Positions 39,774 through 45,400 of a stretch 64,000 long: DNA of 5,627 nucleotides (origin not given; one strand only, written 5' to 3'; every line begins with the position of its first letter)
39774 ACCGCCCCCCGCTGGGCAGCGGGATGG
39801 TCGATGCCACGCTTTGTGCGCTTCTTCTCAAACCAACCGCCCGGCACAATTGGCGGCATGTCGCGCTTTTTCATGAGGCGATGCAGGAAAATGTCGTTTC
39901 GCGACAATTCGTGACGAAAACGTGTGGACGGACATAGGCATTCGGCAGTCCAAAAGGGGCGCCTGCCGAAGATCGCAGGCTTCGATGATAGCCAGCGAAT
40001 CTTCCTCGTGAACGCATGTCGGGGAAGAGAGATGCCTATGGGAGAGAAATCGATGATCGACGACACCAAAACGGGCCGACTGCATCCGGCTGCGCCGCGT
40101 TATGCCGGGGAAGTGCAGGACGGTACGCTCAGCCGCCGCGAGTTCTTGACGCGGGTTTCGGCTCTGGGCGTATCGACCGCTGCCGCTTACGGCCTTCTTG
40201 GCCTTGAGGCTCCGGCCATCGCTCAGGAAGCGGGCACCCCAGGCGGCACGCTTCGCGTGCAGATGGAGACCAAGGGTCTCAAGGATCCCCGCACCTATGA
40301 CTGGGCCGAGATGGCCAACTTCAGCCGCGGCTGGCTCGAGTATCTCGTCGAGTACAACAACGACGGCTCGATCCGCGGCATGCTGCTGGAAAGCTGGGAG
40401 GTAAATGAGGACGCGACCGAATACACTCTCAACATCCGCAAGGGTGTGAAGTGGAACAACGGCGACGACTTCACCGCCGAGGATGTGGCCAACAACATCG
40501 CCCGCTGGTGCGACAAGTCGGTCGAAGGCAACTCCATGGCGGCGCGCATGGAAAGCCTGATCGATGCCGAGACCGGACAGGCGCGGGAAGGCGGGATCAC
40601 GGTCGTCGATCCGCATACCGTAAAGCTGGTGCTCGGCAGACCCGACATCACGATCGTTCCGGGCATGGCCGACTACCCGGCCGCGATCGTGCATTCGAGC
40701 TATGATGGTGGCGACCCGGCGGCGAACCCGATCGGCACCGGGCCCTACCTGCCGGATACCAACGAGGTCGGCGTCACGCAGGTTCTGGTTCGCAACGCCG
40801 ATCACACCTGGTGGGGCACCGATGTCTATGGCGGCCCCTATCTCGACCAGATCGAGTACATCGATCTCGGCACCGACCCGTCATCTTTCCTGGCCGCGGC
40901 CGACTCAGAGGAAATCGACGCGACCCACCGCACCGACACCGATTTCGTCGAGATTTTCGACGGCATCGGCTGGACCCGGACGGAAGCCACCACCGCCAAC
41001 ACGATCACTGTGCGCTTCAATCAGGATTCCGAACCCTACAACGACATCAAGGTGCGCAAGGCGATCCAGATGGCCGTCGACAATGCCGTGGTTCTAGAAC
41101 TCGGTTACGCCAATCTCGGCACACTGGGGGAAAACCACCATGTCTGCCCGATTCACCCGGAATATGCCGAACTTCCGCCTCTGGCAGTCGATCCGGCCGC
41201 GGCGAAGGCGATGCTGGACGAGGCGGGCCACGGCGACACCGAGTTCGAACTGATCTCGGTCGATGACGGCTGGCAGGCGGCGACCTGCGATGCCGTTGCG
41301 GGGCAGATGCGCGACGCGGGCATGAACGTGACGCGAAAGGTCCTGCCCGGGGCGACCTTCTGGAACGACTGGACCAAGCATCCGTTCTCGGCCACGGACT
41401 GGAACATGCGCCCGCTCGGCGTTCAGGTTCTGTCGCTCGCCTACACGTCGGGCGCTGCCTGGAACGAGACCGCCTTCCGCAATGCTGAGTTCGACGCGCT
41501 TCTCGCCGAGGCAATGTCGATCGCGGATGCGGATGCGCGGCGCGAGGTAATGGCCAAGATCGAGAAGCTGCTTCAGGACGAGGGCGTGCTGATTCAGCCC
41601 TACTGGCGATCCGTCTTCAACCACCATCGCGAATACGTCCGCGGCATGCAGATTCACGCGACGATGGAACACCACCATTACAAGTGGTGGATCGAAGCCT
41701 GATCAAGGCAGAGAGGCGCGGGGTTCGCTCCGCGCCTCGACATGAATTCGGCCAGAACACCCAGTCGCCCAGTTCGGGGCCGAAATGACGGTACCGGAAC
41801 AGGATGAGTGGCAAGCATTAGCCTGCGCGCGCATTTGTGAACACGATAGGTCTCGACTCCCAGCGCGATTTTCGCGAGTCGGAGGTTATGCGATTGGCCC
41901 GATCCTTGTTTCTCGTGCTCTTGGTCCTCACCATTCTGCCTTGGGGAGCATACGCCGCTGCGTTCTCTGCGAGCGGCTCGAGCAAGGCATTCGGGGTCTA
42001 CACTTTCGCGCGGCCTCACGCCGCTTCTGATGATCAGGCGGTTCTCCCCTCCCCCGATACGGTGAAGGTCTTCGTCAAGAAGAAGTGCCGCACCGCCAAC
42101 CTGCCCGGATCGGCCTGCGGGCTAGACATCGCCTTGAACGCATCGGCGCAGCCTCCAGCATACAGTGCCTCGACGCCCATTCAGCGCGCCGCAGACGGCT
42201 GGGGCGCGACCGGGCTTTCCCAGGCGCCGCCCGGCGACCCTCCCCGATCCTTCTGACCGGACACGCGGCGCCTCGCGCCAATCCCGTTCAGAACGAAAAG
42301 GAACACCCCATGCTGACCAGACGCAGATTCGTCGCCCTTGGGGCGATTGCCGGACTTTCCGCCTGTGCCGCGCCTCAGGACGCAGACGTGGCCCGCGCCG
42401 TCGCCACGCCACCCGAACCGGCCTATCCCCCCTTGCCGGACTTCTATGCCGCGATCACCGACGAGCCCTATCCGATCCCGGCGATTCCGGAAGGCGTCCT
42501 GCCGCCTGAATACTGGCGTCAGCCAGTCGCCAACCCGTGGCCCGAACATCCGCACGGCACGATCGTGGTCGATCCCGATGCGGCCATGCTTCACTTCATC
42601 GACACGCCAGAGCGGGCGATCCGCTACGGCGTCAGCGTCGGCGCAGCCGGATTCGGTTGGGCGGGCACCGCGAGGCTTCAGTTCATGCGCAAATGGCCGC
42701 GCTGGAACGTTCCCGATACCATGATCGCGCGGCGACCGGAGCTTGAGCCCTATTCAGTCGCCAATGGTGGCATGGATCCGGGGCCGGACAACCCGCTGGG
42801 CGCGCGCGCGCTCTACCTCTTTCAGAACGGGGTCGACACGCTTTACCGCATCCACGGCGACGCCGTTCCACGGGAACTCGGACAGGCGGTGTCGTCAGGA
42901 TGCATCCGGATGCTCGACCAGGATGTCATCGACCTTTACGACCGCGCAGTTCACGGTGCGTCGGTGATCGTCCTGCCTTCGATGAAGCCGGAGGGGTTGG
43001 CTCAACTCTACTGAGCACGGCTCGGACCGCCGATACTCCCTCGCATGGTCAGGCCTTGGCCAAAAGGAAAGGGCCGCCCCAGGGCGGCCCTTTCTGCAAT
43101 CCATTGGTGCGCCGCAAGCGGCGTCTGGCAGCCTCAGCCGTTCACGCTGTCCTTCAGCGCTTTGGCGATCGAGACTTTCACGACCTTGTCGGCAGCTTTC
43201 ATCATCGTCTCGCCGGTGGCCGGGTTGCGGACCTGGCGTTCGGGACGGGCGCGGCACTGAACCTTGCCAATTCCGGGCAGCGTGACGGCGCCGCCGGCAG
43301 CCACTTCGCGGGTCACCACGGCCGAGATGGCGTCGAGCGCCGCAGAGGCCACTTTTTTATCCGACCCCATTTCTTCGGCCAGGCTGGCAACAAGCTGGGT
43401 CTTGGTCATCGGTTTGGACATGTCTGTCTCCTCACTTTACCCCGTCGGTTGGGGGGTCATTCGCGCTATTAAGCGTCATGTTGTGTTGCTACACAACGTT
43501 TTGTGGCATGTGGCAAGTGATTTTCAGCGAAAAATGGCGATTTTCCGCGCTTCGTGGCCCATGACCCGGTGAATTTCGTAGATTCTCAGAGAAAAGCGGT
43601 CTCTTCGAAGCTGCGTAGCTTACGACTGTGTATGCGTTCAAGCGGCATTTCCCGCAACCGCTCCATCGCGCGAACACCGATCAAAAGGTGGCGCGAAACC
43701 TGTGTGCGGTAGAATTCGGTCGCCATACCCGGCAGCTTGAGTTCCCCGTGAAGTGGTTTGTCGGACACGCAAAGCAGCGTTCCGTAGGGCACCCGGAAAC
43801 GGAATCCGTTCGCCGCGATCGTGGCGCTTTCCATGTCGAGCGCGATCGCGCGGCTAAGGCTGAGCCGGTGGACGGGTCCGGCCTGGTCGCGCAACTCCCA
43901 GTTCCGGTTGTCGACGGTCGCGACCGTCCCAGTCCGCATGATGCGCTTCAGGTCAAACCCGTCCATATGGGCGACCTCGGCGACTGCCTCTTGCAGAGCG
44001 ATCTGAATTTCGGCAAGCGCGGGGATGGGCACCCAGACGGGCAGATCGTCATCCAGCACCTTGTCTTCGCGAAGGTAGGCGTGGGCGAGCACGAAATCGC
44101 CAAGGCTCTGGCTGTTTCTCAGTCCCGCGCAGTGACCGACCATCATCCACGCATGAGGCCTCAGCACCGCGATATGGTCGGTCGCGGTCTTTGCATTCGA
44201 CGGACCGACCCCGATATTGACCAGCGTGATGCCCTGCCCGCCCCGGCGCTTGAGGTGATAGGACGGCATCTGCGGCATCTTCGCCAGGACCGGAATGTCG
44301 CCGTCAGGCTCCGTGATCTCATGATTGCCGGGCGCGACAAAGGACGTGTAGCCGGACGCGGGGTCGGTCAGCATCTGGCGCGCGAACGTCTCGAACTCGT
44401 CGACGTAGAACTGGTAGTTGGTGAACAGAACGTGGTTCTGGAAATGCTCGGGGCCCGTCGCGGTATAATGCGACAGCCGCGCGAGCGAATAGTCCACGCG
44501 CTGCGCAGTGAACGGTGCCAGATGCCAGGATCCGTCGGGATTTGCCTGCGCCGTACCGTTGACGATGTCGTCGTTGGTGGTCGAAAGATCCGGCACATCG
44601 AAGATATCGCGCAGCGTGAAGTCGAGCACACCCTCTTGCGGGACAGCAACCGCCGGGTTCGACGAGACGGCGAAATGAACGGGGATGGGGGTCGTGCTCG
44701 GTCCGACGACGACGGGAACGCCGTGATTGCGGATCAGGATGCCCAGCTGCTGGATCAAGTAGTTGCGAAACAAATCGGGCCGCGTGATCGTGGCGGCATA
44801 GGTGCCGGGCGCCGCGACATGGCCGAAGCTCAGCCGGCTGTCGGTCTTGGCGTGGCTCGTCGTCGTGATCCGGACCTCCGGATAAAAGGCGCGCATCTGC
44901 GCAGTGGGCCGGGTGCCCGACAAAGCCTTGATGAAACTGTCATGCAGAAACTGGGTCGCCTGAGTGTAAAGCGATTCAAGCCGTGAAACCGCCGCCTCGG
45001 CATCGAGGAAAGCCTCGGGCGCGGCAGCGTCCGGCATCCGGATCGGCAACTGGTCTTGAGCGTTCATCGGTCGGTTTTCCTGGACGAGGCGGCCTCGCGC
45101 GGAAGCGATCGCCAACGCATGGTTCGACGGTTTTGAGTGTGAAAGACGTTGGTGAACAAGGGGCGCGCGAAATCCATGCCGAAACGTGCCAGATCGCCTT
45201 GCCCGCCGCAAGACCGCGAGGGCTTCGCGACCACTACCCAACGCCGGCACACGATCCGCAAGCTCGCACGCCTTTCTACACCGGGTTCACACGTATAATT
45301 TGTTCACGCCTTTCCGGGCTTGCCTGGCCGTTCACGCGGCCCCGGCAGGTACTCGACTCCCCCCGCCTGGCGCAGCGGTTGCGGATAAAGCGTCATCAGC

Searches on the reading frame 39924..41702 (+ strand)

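Call 91: search_protein_families(library=pfam, proteins=[window:39924-41702:+], max_evalue=0.00001)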
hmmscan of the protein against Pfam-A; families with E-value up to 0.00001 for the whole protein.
window:39924-41702:+ (592 aa): 1 family
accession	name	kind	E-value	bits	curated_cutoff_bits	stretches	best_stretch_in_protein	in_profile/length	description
PF00496.27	SBP_bac_5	-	1.5e-62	212.3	32.4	1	151-493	3-346/368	Bacterial extracellular solute-binding proteins, family 5 Middle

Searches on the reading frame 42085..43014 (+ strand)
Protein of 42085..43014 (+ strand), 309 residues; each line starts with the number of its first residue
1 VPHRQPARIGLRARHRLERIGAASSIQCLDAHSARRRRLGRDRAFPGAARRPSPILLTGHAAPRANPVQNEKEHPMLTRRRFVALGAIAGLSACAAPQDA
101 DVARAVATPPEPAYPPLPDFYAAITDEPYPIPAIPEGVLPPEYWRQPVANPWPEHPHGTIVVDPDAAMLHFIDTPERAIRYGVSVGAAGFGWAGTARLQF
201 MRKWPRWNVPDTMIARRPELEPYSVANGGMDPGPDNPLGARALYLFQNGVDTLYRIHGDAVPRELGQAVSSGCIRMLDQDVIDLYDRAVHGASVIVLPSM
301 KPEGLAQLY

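Call 91: search_protein_families(library=pfam, proteins=[window:42085-43014:+], max_evalue=0.00001)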
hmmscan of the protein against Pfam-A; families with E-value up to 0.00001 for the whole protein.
window:42085-43014:+ (309 aa): 1 family
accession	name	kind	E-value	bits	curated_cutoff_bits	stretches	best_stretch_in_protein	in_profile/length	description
PF03734.19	YkuD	-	6.3e-16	59.7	23.4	1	159-296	3-146/146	L,D-transpeptidase catalytic domain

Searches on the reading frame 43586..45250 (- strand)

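Call 91: search_protein_families(library=pfam, proteins=[window:43586-45250:-], max_evalue=0.00001)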
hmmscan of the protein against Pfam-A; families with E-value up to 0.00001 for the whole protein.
window:43586-45250:- (554 aa): 2 families
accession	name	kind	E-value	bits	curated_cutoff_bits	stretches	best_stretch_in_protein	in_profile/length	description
PF10423.15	AMNp_N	-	1e-53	181.6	27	1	86-239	1-152/154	Bacterial AMP nucleoside phosphorylase N-terminus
PF01048.26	PNP_UDP_1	-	4.3e-16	59.5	25.1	1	333-501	36-202/233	Phosphorylase superfamily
